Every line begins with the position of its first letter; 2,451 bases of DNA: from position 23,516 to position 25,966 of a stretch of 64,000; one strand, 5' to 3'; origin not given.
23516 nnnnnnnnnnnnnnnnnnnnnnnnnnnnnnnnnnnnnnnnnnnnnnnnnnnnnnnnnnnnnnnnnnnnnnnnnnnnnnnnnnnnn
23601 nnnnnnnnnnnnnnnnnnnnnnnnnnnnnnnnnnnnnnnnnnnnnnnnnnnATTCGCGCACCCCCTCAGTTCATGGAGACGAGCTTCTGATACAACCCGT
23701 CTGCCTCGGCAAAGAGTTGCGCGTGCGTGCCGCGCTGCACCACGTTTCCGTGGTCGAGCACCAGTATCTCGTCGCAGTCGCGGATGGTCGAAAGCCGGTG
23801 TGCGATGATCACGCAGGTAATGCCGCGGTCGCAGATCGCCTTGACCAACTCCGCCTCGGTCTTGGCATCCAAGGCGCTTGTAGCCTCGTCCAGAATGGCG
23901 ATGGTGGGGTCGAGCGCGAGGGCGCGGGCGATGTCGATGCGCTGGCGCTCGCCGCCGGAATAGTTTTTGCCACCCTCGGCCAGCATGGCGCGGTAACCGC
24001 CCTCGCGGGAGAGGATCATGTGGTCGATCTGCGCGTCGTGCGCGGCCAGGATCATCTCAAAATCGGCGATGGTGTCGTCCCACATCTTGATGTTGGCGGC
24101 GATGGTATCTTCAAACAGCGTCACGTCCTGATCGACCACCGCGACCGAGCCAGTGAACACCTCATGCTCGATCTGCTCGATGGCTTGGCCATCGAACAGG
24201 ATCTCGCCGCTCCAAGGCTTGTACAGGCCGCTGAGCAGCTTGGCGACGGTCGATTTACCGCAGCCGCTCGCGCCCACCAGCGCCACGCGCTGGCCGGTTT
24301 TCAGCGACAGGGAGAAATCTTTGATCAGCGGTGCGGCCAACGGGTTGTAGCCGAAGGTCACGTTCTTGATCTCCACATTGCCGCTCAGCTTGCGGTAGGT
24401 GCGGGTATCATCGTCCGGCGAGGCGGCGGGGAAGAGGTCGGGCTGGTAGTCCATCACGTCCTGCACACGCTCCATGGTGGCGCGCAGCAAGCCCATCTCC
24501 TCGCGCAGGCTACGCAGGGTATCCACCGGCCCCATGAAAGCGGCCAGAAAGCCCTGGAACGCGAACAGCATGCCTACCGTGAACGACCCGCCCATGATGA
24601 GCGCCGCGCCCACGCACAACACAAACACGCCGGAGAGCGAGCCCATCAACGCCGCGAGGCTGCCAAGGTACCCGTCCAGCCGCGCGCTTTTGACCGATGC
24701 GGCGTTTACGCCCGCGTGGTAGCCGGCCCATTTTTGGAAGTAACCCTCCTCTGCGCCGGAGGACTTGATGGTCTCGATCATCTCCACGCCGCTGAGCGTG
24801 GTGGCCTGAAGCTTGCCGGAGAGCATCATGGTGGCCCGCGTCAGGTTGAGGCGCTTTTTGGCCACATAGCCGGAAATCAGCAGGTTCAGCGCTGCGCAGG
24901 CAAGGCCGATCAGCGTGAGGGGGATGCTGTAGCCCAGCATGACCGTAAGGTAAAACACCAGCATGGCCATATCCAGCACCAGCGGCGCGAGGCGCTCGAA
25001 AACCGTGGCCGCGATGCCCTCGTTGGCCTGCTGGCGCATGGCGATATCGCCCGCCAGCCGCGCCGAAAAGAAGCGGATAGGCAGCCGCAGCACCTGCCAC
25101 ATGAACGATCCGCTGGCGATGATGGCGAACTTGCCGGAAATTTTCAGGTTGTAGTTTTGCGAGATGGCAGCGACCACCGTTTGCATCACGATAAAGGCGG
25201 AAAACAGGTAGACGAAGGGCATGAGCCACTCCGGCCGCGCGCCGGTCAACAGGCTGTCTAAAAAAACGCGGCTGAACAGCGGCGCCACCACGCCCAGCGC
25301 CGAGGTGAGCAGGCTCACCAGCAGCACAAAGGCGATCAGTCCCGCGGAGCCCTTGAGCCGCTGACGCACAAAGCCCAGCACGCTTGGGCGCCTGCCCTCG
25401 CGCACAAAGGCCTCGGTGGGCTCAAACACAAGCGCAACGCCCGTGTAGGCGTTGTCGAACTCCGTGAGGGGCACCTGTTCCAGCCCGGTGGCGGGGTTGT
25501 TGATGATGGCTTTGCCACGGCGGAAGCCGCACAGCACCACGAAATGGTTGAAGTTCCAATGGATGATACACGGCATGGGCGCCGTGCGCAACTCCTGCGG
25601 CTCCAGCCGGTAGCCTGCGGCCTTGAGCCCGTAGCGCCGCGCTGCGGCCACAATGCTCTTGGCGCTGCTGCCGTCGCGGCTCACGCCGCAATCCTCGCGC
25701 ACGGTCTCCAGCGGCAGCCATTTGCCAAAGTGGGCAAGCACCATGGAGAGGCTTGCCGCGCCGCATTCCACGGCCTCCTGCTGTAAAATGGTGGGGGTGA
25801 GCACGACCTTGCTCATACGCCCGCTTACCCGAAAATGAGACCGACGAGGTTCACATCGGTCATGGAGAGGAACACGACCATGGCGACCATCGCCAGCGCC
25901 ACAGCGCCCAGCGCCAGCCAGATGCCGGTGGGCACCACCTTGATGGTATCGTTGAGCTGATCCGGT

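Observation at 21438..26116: Tandem bacteriocin-type ABC exporters (catalytic C39 PCAT + degenerate-C39 ABC) with no precursor peptide nearby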

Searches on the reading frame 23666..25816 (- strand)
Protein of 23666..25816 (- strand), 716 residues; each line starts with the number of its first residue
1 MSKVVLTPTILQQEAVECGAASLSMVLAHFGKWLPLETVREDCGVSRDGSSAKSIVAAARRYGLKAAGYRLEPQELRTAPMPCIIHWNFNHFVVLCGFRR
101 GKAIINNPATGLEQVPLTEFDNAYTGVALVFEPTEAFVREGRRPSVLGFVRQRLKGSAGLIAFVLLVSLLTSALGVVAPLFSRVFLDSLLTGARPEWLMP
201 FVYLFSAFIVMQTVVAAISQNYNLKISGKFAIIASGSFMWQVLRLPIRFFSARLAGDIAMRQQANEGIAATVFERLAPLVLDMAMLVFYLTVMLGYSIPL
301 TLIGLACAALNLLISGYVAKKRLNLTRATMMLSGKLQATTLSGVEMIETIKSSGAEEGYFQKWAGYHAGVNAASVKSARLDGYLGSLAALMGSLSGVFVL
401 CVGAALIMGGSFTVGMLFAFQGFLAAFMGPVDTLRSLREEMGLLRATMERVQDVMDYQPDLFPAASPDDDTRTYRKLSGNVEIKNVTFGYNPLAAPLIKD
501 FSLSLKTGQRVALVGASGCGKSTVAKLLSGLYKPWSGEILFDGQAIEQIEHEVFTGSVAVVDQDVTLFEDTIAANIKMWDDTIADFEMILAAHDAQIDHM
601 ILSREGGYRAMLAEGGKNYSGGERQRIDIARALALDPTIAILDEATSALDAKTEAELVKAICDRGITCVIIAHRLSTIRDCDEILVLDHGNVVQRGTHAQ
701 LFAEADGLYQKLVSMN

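Call 5: search_protein_families(library=ncbifam, proteins=[window:23666-25816:-], max_evalue=0.001)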
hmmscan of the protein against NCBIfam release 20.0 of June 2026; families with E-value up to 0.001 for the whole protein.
window:23666-25816:- (716 aa): 190 families (the best 25 are shown)
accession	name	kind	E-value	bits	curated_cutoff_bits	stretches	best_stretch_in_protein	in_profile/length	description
TIGR03796.1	NHLM_micro_ABC1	equivalog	7.2e-270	897.1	853.3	1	7-713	2-709/710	NHLP family bacteriocin export ABC transporter peptidase/permease/ATPase subunit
TIGR01846.1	type_I_sec_HlyB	subfamily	1.1e-102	344.6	725.55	1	23-713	5-689/694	type I secretion system permease/ATPase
TIGR03797.1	NHLM_micro_ABC2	equivalog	1.4e-100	337.8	709.4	1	51-714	31-683/686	NHLP bacteriocin export ABC transporter permease/ATPase subunit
TIGR03375.1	type_I_sec_LssB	subfamily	2.8e-96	323.4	693.1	1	21-704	5-691/696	type I secretion system permease/ATPase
TIGR01193.1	bacteriocin_ABC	subfamily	2.3e-88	297.5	523.85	1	15-713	4-706/708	peptide cleavage/export ABC transporter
TIGR00958.1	3a01208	subfamily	4.5e-87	293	874.6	1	161-713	165-711/711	antigen peptide transporter 2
TIGR02203.1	MsbA_lipidA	equivalog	8.6e-86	288.6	602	1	167-715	23-568/572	lipid A export permease/ATP-binding protein MsbA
TIGR02204.1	MsbA_rel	hypoth_equivalog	2.3e-77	261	780.4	1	161-715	20-574/576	ABC transporter, permease/ATP-binding protein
NF010178.0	PRK13657.1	equivalog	4.8e-76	256.5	733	1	159-713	19-567/588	glucan ABC transporter ATP-binding protein/ permease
NF045513.1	HepA_fam_ABC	equivalog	3.6e-73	247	725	1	185-707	78-601/610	heterocyst formation ABC transporter subunit HepA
NF008381.0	PRK11176.1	equivalog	1.1e-71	242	867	1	186-715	52-578/582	lipid A ABC transporter ATP-binding protein/permease MsbA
NF052233.1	CphA_assoc_ABC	equivalog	8.9e-67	226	880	1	241-713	272-740/766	cyanophycin metabolism-associated ABC transporter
TIGR01842.1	type_I_sec_PrtD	subfamily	3.8e-66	223.8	510.15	1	162-703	9-542/544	type I secretion system permease/ATPase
TIGR01192.1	chvA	subfamily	2.8e-64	217.8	585.4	1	200-713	57-567/585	glucan export ABC transporter ATP-binding protein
NF008364.0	PRK11160.1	equivalog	7.3e-59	199.8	630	1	277-712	139-571/575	heme ABC transporter ATP-binding protein/permease CydC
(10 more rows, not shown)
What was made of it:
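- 23666..25816 (-): ABC1: peptidase-containing ABC transporter (C39 domain, membrane domain, ATPase domain). TIGR03796 scores 897.1 bits against a cutoff of 853.3 (call 5).
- On TIGR03796 (NHLP family bacteriocin export ABC transporter, peptidase/permease/ATPase subunit): 897.1 bits against a cutoff of 853.3, aligned over residues 7-713 to model positions 2-709 (call 5).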

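Call 6: search_protein_families(library=pfam, proteins=[window:23666-25816:-], max_evalue=0.01)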
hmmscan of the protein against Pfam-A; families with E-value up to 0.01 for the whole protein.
window:23666-25816:- (716 aa): 6 families
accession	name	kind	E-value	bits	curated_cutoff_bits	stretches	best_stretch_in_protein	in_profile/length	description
PF03412.21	Peptidase_C39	-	2e-33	115.5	22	1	8-135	3-132/133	Peptidase C39 family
PF00005.33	ABC_tran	-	1.8e-31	110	25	1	499-647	2-137/137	ABC transporter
PF00664.28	ABC_membrane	-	4.8e-29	102.3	28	1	162-431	2-274/274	ABC transporter transmembrane region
PF13521.12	AAA_28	-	0.001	19.7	27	0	510-538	1-30/164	AAA domain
PF02463.25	SMC_N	-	0.0018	18.2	40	0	618-686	136-210/220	RecF/RecN/SMC N terminal domain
PF13529.12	Peptidase_C39_2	-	0.0025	18.8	24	0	12-64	8-79/143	Peptidase_C39 like family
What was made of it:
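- On TIGR03796 (NHLP family bacteriocin export ABC transporter, peptidase/permease/ATPase subunit): PF03412 scores 115.5 bits (call 6).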

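Call 14: find_encoding_contigs(protein=window:23666-25816:-, flank=10000, max_places=6)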
Protein window:23666-25816:- (716 aa): no gene with exactly this product is on record in the collection.
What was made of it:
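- Tried and rejected: An exact-sequence look-up of the PCAT found nothing on record (call 14).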

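Call 18: find_homologous_proteins(query=window:23666-25816:-, max_evalue=1e-50)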
Query window:23666-25816:- (716 aa): 7967 proteins with E <= 1e-50 among 8000 candidates; the best 120 are listed.
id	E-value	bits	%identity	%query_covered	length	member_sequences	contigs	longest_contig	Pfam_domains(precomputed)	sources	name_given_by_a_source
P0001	0.0e+0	1549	97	100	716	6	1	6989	PF00005.34,PF03412.22,PF00664.29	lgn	-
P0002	0.0e+0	1450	91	100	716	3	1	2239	PF00005.34,PF03412.22,PF00664.29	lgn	-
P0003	0.0e+0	1426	90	99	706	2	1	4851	PF00005.34,PF03412.22,PF00664.29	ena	-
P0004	0.0e+0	1390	88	98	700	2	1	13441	PF00005.34,PF03412.22,PF00664.29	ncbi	-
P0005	0.0e+0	1358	84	100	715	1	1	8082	PF00005.34,PF03412.22,PF00664.29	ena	-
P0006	0.0e+0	1352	83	100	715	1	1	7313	PF00005.34,PF03412.22,PF00664.29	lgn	-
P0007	0.0e+0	1352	83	100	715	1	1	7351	PF00005.34,PF03412.22,PF00664.29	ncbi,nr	ncbi:MAG: NHLP family bacteriocin export ABC transporter peptidase/permease/ATPase subunit [Candidat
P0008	0.0e+0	1347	83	100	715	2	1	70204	PF00005.34,PF03412.22,PF00664.29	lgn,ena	-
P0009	0.0e+0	1347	83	100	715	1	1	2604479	PF00005.34,PF03412.22,PF00664.29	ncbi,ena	-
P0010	0.0e+0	1330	82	100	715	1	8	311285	PF00005.34,PF03412.22,PF00664.29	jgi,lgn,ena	-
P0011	0.0e+0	1323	81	100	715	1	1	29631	PF00005.34,PF03412.22,PF00664.29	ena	-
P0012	0.0e+0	1320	81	100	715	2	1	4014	PF00005.34,PF03412.22,PF00664.29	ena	-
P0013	0.0e+0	1307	80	100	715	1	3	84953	PF00005.34,PF03412.22,PF00664.29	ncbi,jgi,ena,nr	ncbi:MAG TPA: NHLP family bacteriocin export ABC transporter peptidase/permease/ATPase subunit [Cand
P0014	0.0e+0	1288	80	100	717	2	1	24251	PF00005.34,PF03412.22,PF00664.29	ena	-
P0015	0.0e+0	1147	71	100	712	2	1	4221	PF00005.34,PF03412.22,PF00664.29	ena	-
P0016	0.0e+0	1147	71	100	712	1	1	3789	PF00005.34,PF03412.22,PF00664.29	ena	-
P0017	0.0e+0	1035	63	100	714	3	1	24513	PF00005.34,PF03412.22,PF00664.29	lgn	-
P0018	5.2e-288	975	60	100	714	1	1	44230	PF00005.34,PF13529.14,PF03412.22,PF02463.26,PF00664.29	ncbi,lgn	-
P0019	2.3e-285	966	60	99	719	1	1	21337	PF00005.34,PF03412.22,PF00664.29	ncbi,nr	ncbi:MAG TPA: NHLP family bacteriocin export ABC transporter peptidase/permease/ATPase subunit [Feif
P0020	7.0e-284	961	61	99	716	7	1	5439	PF00005.34,PF03412.22,PF02463.26,PF00664.29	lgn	-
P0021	1.3e-283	960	61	99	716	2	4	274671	PF00005.34,PF03412.22,PF02463.26,PF00664.29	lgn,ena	-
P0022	3.8e-283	959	59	99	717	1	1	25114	PF00005.34,PF03412.22,PF00664.29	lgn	-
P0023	4.6e-283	958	59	98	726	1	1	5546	PF12385.15,PF00005.34,PF13529.14,PF03412.22,PF00664.29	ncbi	-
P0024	6.8e-283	958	59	99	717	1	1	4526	PF00005.34,PF03412.22,PF02463.26,PF00664.29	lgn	-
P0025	2.2e-282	956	60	99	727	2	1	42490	PF12385.15,PF00005.34,PF13529.14,PF03412.22,PF00664.29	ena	-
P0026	2.4e-282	956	59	99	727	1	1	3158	PF00005.34,PF13529.14,PF03412.22,PF00664.29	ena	-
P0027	3.6e-282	955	59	99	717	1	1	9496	PF00005.34,PF03412.22,PF00664.29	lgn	-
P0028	4.2e-282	955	59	99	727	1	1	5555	PF00005.34,PF13529.14,PF03412.22,PF00664.29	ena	-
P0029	4.7e-282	955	58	99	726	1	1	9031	PF12385.15,PF00005.34,PF13529.14,PF03412.22,PF00664.29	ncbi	-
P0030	4.7e-282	955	59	99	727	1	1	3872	PF12385.15,PF00005.34,PF13529.14,PF03412.22,PF00664.29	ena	-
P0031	1.3e-281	954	59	99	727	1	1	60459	PF12385.15,PF00005.34,PF13529.14,PF03412.22,PF00664.29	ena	-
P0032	2.0e-281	953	59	99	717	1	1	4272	PF00005.34,PF03412.22,PF02463.26,PF00664.29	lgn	-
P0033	2.0e-281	953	59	99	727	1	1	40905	PF00005.34,PF13529.14,PF03412.22,PF00664.29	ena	-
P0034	2.2e-281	953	59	99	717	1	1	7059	PF00005.34,PF03412.22,PF00664.29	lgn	-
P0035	2.2e-281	953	59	99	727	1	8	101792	PF00005.34,PF13529.14,PF03412.22,PF00664.29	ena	-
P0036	2.7e-281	953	59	99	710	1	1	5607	PF00005.34,PF03412.22,PF00664.29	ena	-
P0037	3.2e-281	952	59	99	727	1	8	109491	PF00005.34,PF13529.14,PF03412.22,PF00664.29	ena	-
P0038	3.2e-281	952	59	99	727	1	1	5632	PF00005.34,PF13529.14,PF03412.22,PF00664.29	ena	-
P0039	5.0e-281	952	59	99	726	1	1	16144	PF12385.15,PF00005.34,PF13529.14,PF03412.22,PF02463.26,PF00664.29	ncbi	ncbi:MAG: NHLP family bacteriocin export ABC transporter peptidase/permease/ATPase subunit [Lachnosp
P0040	5.6e-281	952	59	99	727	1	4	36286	PF00005.34,PF13529.14,PF03412.22,PF00664.29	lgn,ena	-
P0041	5.7e-281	952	59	99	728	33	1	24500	PF12385.15,PF00005.34,PF13529.14,PF03412.22,PF02463.26,PF00664.29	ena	-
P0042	5.9e-281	951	58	99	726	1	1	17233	PF12385.15,PF00005.34,PF13529.14,PF03412.22,PF00664.29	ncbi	-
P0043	7.7e-281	951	59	99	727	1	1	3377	PF00005.34,PF13529.14,PF03412.22,PF00664.29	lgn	-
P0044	8.0e-281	951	59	99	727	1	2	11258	PF00005.34,PF13529.14,PF03412.22,PF00664.29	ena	-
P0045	8.7e-281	951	59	99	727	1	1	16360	PF00005.34,PF13529.14,PF03412.22,PF00664.29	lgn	-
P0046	1.1e-280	951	59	99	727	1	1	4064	PF00005.34,PF13529.14,PF03412.22,PF00664.29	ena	-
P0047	1.3e-280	950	58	99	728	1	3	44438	PF00005.34,PF13529.14,PF03412.22,PF00664.29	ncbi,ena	-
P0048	1.5e-280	950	59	99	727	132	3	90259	PF00005.34,PF13529.14,PF03412.22,PF00664.29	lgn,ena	-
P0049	1.5e-280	950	58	99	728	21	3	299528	PF00005.34,PF13529.14,PF03412.22,PF00664.29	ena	-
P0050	1.8e-280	950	58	99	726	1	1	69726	PF00005.34,PF13529.14,PF03412.22,PF00664.29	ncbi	-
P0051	1.9e-280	950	59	99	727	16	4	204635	PF00005.34,PF13529.14,PF03412.22,PF00664.29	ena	-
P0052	2.2e-280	950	59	99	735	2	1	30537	PF00005.34,PF13529.14,PF03412.22,PF00664.29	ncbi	-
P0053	3.0e-280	949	59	99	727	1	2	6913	PF00005.34,PF13529.14,PF03412.22,PF00664.29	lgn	-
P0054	3.1e-280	949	58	99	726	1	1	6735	PF00005.34,PF13529.14,PF03412.22,PF00664.29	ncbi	-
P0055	3.7e-280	949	59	100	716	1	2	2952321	PF00005.34,PF03412.22,PF00664.29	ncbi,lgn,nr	ncbi:NHLP family bacteriocin export ABC transporter peptidase/permease/ATPase subunit [Oscillospirac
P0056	3.8e-280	949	57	100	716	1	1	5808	PF00005.34,PF13529.14,PF03412.22,PF00664.29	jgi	jgi:NHLM bacteriocin system ABC transporter peptidase/ATP-binding protein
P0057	4.3e-280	949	58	99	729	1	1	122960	PF00005.34,PF03412.22,PF02463.26,PF00664.29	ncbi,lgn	-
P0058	5.3e-280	948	59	99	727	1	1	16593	PF00005.34,PF13529.14,PF03412.22,PF00664.29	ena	-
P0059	5.8e-280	948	58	99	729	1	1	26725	PF00005.34,PF13529.14,PF03412.22,PF00664.29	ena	-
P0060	6.9e-280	948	57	99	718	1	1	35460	PF00005.34,PF13529.14,PF03412.22,PF00664.29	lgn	-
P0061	7.1e-280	948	58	99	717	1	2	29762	PF00005.34,PF03412.22,PF00664.29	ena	-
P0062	7.3e-280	948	59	99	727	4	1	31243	PF00005.34,PF13529.14,PF03412.22,PF00664.29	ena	-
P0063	9.4e-280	947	58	100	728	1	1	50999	PF12385.15,PF00005.34,PF13529.14,PF03412.22,PF02463.26,PF00664.29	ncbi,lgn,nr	ncbi:MAG: NHLP family bacteriocin export ABC transporter peptidase/permease/ATPase subunit [Clostrid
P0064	1.1e-279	947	59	99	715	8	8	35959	PF00005.34,PF13529.14,PF03412.22,PF00664.29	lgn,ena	-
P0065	1.3e-279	947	56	100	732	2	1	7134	PF12385.15,PF00005.34,PF13529.14,PF03412.22,PF00664.29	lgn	-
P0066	1.8e-279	947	58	99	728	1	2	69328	PF00005.34,PF13529.14,PF03412.22,PF00664.29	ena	-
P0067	2.4e-279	946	59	99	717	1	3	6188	PF00005.34,PF03412.22,PF00664.29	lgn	-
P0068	3.1e-279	946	59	99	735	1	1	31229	PF00005.34,PF13529.14,PF03412.22,PF00664.29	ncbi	-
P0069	3.4e-279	946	58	99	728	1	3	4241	PF00005.34,PF13529.14,PF03412.22,PF00664.29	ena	-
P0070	4.0e-279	945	58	100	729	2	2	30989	PF00005.34,PF13529.14,PF03412.22,PF00664.29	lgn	-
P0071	4.8e-279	945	59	99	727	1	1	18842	PF00005.34,PF13529.14,PF03412.22,PF00664.29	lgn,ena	-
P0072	5.1e-279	945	57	99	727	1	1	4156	PF12385.15,PF00005.34,PF13529.14,PF03412.22,PF00664.29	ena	-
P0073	5.7e-279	945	57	99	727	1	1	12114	PF12385.15,PF00005.34,PF13529.14,PF03412.22,PF00664.29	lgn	-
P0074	7.1e-279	945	59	99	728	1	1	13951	PF00005.34,PF13529.14,PF03412.22,PF02463.26,PF00664.29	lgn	-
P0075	7.4e-279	945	59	98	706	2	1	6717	PF00005.34,PF13529.14,PF03412.22,PF00664.29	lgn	-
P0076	8.3e-279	944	58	99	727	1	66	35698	PF12385.15,PF00005.34,PF13529.14,PF03412.22,PF02463.26,PF00664.29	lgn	-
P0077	8.3e-279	944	58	99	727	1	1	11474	PF12385.15,PF00005.34,PF13529.14,PF03412.22,PF00664.29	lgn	-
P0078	8.6e-279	944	58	99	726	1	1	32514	PF12385.15,PF00005.34,PF13529.14,PF03412.22,PF00664.29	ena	-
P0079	8.8e-279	944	58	99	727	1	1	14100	PF00005.34,PF13529.14,PF03412.22,PF00664.29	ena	-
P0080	1.0e-278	944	58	99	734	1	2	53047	PF00005.34,PF13529.14,PF03412.22,PF00664.29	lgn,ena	-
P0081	1.0e-278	944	58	100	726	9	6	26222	PF12385.15,PF00005.34,PF13529.14,PF03412.22,PF00664.29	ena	-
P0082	1.1e-278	944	58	99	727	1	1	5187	PF00005.34,PF13529.14,PF03412.22,PF00664.29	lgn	-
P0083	1.1e-278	944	59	99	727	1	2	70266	PF00005.34,PF13529.14,PF03412.22,PF00664.29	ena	-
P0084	1.1e-278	944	59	99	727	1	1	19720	PF00005.34,PF13529.14,PF03412.22,PF00664.29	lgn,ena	-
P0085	1.2e-278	944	59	99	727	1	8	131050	PF00005.34,PF13529.14,PF03412.22,PF00664.29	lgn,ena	-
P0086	1.2e-278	944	57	99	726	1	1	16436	PF12385.15,PF00005.34,PF13529.14,PF03412.22,PF00664.29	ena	-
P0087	1.4e-278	944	59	99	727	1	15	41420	PF00005.34,PF13529.14,PF03412.22,PF00664.29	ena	-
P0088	1.4e-278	944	57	99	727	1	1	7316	PF12385.15,PF00005.34,PF13529.14,PF03412.22,PF00664.29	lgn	-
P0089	1.5e-278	943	58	99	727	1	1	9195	PF00005.34,PF13529.14,PF03412.22,PF00664.29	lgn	-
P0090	1.6e-278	943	59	99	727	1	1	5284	PF00005.34,PF13529.14,PF03412.22,PF00664.29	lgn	-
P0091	1.7e-278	943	58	99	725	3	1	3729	PF12385.15,PF00005.34,PF13529.14,PF03412.22,PF00664.29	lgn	-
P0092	1.8e-278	943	59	99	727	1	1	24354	PF00005.34,PF13529.14,PF03412.22,PF00664.29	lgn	-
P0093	2.1e-278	943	59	99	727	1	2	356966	PF00005.34,PF13529.14,PF03412.22,PF00664.29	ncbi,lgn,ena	-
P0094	2.3e-278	943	59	99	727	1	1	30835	PF00005.34,PF13529.14,PF03412.22,PF00664.29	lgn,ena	-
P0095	2.4e-278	943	58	100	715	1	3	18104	PF00005.34,PF13529.14,PF03412.22,PF02463.26,PF00664.29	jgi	jgi:NHLM bacteriocin system ABC transporter peptidase/ATP-binding protein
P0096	2.5e-278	943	58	99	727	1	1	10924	PF00005.34,PF13529.14,PF03412.22,PF00664.29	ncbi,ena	-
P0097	2.5e-278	943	59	99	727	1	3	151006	PF00005.34,PF13529.14,PF03412.22,PF00664.29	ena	-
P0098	2.6e-278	943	57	99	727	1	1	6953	PF12385.15,PF00005.34,PF13529.14,PF03412.22,PF00664.29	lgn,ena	-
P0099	2.6e-278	943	59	99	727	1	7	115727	PF00005.34,PF13529.14,PF03412.22,PF00664.29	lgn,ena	-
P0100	2.8e-278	943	59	99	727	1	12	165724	PF00005.34,PF13529.14,PF03412.22,PF00664.29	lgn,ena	-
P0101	2.9e-278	943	59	99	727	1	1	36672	PF00005.34,PF13529.14,PF03412.22,PF00664.29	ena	-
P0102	2.9e-278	943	58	99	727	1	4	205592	PF00005.34,PF13529.14,PF03412.22,PF00664.29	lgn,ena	-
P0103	2.9e-278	943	57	99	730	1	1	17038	PF00005.34,PF13529.14,PF03412.22,PF00664.29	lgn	-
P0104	3.0e-278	943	59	99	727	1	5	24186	PF00005.34,PF13529.14,PF03412.22,PF00664.29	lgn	-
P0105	3.0e-278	943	59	99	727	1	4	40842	PF00005.34,PF13529.14,PF03412.22,PF00664.29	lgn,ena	-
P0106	3.4e-278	942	59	99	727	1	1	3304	PF00005.34,PF03412.22,PF00664.29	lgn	-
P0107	3.6e-278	942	58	99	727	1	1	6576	PF00005.34,PF13529.14,PF03412.22,PF00664.29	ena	-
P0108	4.1e-278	942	58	99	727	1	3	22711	PF00005.34,PF13529.14,PF03412.22,PF00664.29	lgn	-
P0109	4.1e-278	942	59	99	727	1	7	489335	PF00005.34,PF13529.14,PF03412.22,PF00664.29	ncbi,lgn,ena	-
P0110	4.2e-278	942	59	99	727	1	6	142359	PF00005.34,PF13529.14,PF03412.22,PF00664.29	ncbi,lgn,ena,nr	ncbi:MAG: NHLP family bacteriocin export ABC transporter peptidase/permease/ATPase subunit [Ruminoco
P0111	4.3e-278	942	59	99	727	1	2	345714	PF00005.34,PF13529.14,PF03412.22,PF00664.29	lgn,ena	-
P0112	4.3e-278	942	59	99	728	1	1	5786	PF00005.34,PF13529.14,PF03412.22,PF02463.26,PF00664.29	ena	-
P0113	4.6e-278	942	59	99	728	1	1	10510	PF00005.34,PF13529.14,PF03412.22,PF02463.26,PF00664.29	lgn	-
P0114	5.0e-278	942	58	99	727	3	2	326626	PF00005.34,PF13529.14,PF03412.22,PF00664.29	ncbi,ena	-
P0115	5.6e-278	942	59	99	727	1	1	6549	PF00005.34,PF13529.14,PF03412.22,PF00664.29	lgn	-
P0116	5.6e-278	942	58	99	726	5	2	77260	PF12385.15,PF00005.34,PF13529.14,PF03412.22,PF00664.29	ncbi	-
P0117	5.7e-278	942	59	99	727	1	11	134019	PF00005.34,PF13529.14,PF03412.22,PF00664.29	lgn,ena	-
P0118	5.8e-278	942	58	99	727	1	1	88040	PF00005.34,PF13529.14,PF03412.22,PF00664.29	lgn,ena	-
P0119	6.0e-278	942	59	99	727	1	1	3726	PF00005.34,PF13529.14,PF03412.22,PF00664.29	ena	-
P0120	6.3e-278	941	58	99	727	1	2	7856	PF00005.34,PF13529.14,PF03412.22,PF00664.29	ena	-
